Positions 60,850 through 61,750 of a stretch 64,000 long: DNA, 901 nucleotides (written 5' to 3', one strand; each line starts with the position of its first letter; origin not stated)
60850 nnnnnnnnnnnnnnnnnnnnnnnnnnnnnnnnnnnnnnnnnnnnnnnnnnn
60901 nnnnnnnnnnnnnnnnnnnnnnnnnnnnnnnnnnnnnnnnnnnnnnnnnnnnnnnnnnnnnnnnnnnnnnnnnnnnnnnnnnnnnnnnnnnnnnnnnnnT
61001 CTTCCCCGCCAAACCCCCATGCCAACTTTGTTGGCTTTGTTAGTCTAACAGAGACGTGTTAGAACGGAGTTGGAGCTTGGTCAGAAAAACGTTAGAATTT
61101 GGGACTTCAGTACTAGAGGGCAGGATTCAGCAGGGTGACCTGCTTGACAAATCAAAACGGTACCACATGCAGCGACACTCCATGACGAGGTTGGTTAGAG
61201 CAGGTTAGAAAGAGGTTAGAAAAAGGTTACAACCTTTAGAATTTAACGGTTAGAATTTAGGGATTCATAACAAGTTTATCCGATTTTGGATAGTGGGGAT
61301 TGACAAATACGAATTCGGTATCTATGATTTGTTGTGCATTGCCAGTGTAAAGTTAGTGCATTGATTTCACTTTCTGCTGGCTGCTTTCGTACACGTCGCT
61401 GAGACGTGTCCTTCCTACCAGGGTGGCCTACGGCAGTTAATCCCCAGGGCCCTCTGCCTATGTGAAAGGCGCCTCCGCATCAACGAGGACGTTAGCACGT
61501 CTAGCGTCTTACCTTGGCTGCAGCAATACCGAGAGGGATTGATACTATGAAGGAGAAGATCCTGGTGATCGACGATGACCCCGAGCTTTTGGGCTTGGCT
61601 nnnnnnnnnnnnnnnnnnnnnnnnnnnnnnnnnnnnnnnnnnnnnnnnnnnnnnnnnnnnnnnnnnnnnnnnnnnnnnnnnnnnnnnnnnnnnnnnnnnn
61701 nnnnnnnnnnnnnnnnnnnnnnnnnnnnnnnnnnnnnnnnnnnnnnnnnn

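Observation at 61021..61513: Pho-box-like array of GGTTAGA direct repeats upstream of the response-regulator/kinase operon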

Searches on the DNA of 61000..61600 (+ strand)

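Call 66: search_rna_families(source=window, start=61000, end=61600, threshold=evalue, max_evalue=1)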
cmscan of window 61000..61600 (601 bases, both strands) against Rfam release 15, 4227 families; matches with E-value up to 1: 0.
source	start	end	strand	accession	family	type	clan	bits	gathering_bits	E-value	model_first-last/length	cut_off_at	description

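Call 69: search_dna_similar(query=window:61021-61546:+, collection=plasmids, mode=distant, max_rows=5)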
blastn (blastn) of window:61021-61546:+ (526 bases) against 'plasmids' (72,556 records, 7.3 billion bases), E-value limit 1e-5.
No match.

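Call 70: search_dna_similar(query=window:61021-61546:+, collection=phages, mode=distant, max_rows=5)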
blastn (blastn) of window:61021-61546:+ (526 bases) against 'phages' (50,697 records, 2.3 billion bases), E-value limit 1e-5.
No match.
